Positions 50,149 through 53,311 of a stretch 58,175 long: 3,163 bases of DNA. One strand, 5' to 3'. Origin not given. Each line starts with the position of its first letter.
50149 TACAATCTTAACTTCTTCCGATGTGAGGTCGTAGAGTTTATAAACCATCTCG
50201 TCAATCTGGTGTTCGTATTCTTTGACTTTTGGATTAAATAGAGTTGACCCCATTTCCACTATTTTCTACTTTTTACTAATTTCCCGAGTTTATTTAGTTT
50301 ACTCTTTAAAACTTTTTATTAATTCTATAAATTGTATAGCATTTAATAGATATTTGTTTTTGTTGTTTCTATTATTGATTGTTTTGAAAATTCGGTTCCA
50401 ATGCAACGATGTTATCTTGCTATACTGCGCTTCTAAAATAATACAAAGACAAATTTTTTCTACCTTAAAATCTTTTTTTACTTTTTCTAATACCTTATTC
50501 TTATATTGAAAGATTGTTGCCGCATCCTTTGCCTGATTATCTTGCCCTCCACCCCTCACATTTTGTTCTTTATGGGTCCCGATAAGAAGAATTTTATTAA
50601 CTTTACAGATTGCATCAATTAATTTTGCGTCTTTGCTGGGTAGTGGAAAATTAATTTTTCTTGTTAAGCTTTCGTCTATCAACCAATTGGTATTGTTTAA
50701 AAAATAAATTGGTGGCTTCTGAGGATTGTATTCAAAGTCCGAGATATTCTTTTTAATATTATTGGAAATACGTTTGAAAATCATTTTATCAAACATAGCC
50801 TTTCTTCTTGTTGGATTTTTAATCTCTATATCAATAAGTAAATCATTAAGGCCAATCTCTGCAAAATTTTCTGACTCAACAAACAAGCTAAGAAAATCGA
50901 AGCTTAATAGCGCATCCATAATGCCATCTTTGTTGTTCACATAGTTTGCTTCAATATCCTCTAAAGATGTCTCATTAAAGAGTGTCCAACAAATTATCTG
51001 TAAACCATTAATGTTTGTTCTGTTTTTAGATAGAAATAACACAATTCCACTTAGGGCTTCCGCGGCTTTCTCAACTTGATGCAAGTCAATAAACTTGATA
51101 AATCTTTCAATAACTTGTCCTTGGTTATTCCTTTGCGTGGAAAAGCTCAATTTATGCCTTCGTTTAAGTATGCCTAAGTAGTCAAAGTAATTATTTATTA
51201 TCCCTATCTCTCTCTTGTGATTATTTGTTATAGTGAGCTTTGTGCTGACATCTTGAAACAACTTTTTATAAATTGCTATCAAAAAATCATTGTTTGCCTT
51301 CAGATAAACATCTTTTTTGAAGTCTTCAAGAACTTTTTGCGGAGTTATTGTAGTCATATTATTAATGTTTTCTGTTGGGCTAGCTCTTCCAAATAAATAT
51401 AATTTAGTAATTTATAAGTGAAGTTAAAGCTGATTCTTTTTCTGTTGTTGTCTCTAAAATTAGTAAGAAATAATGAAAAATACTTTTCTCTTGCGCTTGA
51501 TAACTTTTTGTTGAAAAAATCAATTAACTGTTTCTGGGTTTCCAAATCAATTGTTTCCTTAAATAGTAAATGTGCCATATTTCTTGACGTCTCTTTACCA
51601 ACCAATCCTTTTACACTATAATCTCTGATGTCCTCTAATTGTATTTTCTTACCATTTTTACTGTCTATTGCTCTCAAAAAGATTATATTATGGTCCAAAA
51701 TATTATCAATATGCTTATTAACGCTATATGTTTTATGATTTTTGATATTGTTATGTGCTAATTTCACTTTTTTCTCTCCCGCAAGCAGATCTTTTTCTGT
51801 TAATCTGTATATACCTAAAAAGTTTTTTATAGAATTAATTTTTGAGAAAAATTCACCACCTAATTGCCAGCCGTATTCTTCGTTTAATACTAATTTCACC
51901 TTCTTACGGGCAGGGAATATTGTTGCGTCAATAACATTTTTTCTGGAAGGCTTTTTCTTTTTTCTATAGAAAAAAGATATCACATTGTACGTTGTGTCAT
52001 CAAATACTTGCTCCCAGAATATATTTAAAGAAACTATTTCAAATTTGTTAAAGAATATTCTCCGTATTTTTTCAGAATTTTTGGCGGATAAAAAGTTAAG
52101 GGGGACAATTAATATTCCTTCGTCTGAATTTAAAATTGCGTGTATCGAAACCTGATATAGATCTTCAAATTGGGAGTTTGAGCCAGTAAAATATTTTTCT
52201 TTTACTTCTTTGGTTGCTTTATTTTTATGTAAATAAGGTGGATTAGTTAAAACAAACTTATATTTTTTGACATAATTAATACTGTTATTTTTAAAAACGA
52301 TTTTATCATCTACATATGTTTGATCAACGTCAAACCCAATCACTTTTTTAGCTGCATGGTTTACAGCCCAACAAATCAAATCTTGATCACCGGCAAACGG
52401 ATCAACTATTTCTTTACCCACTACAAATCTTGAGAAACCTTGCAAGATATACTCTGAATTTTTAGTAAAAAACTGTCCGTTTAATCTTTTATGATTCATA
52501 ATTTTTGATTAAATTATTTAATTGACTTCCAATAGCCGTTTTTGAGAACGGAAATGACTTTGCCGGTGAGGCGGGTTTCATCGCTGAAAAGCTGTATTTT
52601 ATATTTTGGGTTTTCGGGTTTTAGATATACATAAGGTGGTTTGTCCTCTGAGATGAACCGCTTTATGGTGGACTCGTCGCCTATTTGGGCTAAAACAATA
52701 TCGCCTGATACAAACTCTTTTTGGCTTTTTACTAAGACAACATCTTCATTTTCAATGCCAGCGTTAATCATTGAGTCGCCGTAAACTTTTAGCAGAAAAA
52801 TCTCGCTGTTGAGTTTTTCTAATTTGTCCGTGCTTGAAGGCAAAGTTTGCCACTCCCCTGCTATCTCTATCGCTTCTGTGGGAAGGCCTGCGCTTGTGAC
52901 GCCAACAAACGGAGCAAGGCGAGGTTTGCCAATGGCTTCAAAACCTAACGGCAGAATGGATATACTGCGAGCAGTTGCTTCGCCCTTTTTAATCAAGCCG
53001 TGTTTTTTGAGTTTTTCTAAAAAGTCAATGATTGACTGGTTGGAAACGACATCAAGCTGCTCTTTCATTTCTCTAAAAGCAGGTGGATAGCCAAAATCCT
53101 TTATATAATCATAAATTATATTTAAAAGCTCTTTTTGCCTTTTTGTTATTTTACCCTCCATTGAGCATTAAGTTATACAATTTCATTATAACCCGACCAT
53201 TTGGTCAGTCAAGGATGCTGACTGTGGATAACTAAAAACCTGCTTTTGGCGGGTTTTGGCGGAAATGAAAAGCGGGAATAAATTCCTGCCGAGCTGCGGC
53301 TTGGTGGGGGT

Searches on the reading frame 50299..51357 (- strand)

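Call 3: search_protein_families(library=pfam, proteins=[window:50299-51357:-], max_evalue=1)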
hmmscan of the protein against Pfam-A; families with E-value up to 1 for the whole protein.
window:50299-51357:- (352 aa): 1 family
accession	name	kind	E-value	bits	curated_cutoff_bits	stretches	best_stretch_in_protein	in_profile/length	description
PF06300.18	Tsp45I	-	0.00061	19.8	25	1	167-301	97-226/260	Tsp45I type II restriction enzyme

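Call 4: search_protein_families(library=padloc, proteins=[window:50299-51357:-], max_evalue=1)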
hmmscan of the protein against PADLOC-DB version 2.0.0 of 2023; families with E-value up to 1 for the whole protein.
window:50299-51357:- (352 aa): 0 families

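Call 5: search_protein_families(library=ncbifam, proteins=[window:50299-51357:-], max_evalue=1)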
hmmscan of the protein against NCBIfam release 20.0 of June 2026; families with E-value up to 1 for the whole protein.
window:50299-51357:- (352 aa): 1 family
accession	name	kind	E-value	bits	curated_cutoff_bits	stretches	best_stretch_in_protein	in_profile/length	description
NF053731.1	TransRegFasRMycb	equivalog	0.087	12.6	330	1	28-88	65-126/199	HTH-type transcriptional activator FasR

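Call 6: search_protein_families(library=phrogs, proteins=[window:50299-51357:-], max_evalue=1)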
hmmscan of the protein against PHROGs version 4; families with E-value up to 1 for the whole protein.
window:50299-51357:- (352 aa): 0 families

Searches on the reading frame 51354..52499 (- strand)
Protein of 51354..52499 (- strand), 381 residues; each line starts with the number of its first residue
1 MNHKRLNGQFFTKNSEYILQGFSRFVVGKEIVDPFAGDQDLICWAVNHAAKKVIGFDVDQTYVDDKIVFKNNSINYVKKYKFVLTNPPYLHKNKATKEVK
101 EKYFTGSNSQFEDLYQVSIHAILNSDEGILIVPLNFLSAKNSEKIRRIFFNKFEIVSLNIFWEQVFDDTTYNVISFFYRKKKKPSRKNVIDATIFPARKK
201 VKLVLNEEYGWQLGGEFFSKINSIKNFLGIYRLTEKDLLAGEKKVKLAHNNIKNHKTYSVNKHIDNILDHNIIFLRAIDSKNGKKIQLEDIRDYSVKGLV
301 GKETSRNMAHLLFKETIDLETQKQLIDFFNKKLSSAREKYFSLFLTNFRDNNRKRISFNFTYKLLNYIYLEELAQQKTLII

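Call 3: search_protein_families(library=pfam, proteins=[window:51354-52499:-], max_evalue=1)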
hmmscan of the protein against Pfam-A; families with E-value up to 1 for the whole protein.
window:51354-52499:- (381 aa): 4 families
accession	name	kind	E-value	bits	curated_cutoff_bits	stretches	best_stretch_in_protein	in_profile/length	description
PF07669.17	Eco57I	-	1.6e-07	32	25.3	1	75-166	70-171/171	Eco57I restriction-modification methylase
PF02384.22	N6_Mtase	-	0.00024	21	20.4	1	69-190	115-244/311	N-6 DNA Methylase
PF05175.20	MTS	-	0.019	15.1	23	1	43-109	60-128/170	Methyltransferase small domain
PF01170.24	UPF0020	-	0.26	11.4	22.3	0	60-103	98-145/197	RMKL-like, methyltransferase domain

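Call 4: search_protein_families(library=padloc, proteins=[window:51354-52499:-], max_evalue=1)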
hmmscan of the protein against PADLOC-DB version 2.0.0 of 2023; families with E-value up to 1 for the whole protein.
window:51354-52499:- (381 aa): 8 families
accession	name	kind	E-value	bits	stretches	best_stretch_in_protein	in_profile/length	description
PDLC03338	MTase_II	-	9.1e-07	25.9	1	12-189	182-359/604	Type II methyltransferase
PDLC02523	PglX|PglXI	-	0.00013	17.8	1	78-193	560-679/1428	PglX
PDLC03719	oMTase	-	0.00016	18.8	1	77-179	110-211/387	orphan methyltransferase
PDLC02528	PglX|PglXI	-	0.00043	16.1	1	78-170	471-567/1125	PglX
PDLC03301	MTase_II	-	0.00059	16.5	1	129-176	226-273/604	Type II methyltransferase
PDLC03219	MTase_II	-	0.00067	16.1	1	61-158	146-237/504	Type II methyltransferase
PDLC03262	MTase_II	-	0.0012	16.6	1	77-172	7-99/204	Type II methyltransferase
PDLC03321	MTase_II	-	0.022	12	0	9-63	181-235/245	Type II methyltransferase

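Call 5: search_protein_families(library=ncbifam, proteins=[window:51354-52499:-], max_evalue=1)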
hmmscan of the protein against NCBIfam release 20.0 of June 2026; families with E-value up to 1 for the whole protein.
window:51354-52499:- (381 aa): 1 family
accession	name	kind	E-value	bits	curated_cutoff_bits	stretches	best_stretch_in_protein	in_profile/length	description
NF033452.1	BREX_1_MTaseX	exception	2.1e-05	22.6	500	1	78-190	506-627/1210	BREX-1 system adenine-specific DNA-methyltransferase PglX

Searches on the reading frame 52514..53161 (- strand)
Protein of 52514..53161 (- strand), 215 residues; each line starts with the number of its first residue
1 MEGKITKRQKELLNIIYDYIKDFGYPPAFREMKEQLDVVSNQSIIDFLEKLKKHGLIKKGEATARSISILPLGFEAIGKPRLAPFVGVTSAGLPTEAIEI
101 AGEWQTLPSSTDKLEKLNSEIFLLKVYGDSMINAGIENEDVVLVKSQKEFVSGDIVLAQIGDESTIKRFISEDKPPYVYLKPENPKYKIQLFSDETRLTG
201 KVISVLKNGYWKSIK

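Call 3: search_protein_families(library=pfam, proteins=[window:52514-53161:-], max_evalue=1)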
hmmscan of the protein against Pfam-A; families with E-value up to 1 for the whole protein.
window:52514-53161:- (215 aa): 3 families
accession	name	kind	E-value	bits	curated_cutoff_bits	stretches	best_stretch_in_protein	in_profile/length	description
PF00717.28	Peptidase_S24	-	2.1e-23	82.7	23.3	1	84-203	1-116/116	Peptidase S24-like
PF01726.22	LexA_DNA_bind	-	1.5e-13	50.8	23.7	1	4-65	3-64/65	LexA DNA binding domain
PF08513.17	LisH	-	0.12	12.8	21.6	0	10-31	1-22/27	LisH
